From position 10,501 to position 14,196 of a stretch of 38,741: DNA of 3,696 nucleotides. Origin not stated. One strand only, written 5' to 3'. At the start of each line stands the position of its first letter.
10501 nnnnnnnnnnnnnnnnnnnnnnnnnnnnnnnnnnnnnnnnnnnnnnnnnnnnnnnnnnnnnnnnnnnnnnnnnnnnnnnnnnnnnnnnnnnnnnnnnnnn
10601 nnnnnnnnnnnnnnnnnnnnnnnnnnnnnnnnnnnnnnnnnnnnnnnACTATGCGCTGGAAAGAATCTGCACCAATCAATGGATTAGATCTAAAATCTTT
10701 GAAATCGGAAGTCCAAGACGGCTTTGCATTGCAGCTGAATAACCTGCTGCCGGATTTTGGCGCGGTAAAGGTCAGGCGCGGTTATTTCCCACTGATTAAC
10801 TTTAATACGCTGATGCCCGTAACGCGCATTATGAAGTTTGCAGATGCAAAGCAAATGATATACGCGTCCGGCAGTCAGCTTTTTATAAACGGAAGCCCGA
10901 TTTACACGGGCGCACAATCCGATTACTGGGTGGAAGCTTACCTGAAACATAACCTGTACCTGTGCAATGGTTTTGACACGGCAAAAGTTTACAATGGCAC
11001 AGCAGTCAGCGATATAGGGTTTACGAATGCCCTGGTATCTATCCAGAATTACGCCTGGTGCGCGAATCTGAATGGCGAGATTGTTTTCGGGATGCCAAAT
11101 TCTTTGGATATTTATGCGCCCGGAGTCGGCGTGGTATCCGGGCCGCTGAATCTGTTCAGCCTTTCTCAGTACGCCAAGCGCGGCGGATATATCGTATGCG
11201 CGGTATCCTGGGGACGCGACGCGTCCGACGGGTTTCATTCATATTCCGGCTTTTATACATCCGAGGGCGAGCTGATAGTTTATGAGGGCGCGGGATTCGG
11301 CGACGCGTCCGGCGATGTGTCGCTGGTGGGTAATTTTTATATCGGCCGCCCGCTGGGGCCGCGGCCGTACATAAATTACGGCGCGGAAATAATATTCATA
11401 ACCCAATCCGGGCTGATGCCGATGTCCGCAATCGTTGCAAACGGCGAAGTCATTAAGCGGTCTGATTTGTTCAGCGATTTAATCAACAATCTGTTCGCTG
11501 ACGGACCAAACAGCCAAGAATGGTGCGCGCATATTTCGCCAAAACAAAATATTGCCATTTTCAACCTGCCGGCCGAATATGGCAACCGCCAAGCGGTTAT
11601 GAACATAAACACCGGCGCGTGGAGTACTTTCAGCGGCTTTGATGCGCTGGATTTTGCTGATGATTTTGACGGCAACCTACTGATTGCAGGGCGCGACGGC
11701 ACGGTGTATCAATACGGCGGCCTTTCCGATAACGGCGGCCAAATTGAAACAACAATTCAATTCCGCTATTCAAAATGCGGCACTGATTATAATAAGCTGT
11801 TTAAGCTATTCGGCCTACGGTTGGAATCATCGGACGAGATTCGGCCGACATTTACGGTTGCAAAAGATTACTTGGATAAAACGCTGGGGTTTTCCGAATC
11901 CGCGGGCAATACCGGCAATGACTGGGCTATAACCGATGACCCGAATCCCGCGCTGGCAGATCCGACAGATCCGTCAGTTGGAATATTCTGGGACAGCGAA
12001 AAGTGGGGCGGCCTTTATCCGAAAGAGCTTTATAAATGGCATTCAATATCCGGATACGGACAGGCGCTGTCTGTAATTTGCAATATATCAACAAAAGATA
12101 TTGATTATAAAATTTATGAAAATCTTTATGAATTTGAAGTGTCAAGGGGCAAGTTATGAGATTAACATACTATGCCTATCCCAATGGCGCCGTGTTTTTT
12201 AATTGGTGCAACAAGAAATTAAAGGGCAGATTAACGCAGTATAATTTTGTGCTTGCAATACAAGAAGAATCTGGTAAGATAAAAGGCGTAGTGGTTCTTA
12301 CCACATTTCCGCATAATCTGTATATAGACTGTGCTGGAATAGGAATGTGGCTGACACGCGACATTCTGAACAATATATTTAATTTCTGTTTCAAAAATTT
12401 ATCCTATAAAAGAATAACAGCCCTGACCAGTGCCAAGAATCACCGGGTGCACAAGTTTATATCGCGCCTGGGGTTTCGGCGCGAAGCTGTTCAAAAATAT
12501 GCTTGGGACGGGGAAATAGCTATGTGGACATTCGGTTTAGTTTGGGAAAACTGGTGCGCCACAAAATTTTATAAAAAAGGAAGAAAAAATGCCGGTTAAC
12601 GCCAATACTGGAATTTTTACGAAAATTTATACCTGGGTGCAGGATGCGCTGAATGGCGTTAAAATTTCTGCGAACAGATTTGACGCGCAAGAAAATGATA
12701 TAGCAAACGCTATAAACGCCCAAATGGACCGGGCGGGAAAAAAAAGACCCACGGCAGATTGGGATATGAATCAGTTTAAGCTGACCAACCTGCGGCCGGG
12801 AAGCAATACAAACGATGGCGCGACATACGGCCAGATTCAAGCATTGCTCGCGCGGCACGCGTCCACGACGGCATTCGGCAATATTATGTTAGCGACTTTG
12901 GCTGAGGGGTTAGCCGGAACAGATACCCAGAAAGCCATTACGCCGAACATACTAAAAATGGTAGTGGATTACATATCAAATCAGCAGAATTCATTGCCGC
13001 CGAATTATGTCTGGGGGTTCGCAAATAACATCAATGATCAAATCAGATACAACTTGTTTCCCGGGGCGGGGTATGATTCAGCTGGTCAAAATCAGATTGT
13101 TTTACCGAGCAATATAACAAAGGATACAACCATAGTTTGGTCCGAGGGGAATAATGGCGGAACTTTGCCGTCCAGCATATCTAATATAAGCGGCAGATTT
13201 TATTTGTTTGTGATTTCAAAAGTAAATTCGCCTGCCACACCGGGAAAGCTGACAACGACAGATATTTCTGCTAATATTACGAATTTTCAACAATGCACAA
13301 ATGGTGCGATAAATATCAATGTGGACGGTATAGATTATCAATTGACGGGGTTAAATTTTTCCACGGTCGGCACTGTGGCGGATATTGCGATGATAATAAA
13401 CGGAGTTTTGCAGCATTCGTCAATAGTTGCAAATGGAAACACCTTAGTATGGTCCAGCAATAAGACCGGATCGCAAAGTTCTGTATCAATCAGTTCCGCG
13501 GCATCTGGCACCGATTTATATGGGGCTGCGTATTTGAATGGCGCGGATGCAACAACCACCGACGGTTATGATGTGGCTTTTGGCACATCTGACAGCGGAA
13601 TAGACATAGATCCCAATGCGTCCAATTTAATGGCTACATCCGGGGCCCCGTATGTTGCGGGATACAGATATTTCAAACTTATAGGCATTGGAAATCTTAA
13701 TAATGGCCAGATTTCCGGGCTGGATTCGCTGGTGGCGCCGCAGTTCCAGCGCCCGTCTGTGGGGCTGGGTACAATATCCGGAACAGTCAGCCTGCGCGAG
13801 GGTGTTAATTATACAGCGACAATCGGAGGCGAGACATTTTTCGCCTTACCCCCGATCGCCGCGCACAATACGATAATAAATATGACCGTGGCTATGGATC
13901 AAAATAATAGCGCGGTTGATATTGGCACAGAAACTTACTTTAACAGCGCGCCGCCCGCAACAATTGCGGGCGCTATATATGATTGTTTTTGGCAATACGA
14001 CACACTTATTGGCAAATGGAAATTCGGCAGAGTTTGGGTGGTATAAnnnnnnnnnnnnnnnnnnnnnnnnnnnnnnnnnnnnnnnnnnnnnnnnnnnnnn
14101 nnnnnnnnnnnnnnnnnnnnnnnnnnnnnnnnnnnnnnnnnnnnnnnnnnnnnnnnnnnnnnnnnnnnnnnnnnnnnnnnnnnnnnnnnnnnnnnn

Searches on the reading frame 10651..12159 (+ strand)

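Call 26: search_protein_families(library=phrogs, proteins=[window:10651-12159:+], max_evalue=0.001)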
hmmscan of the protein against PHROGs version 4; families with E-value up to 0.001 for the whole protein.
window:10651-12159:+ (502 aa): 1 family
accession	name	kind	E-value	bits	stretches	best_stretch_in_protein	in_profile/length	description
phrog_5107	-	lysis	3.8e-51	175.1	1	6-485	10-517/533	amidase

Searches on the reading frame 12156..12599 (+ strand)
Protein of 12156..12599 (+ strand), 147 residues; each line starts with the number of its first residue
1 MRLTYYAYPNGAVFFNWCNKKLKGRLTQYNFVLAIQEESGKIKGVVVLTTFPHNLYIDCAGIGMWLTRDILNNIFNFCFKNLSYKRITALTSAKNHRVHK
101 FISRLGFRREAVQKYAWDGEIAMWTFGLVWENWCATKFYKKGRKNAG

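Call 59: search_protein_families(library=pfam, proteins=[window:12156-12599:+], max_evalue=0.001)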
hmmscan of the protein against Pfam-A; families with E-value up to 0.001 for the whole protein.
window:12156-12599:+ (147 aa): 3 families
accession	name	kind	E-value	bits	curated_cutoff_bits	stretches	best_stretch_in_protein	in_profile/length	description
PF13420.13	Acetyltransf_4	-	2.1e-06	28.3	24.3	1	17-114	36-141/155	Acetyltransferase (GNAT) domain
PF13302.13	Acetyltransf_3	-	0.00024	22.2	25.4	1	22-108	45-138/138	Acetyltransferase (GNAT) domain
PF13523.12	Acetyltransf_8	-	0.0008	19.5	27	0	65-110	95-140/145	Acetyltransferase (GNAT) domain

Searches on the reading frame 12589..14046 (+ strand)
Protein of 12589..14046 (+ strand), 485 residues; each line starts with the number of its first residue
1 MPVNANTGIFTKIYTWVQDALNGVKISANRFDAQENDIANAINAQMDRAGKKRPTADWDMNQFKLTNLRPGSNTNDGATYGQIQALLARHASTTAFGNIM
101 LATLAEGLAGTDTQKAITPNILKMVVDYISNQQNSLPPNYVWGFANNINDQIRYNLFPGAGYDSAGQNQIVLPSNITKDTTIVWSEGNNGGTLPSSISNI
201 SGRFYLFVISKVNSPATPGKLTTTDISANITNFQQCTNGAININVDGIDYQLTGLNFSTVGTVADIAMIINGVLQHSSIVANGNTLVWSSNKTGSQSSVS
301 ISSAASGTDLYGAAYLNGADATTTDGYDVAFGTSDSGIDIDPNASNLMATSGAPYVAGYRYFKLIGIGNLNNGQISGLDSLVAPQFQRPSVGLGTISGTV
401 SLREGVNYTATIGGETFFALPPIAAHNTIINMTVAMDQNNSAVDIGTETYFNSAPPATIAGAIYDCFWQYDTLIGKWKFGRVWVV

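Call 26: search_protein_families(library=phrogs, proteins=[window:12589-14046:+], max_evalue=0.001)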
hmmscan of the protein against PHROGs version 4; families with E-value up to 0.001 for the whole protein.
window:12589-14046:+ (485 aa): 2 families
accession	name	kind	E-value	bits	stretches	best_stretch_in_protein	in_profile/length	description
phrog_13989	-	head and packaging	8.5e-13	48.7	1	1-85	1-84/597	virion structural protein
phrog_910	-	tail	6.3e-06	26.7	1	90-127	51-88/497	tail collar fiber protein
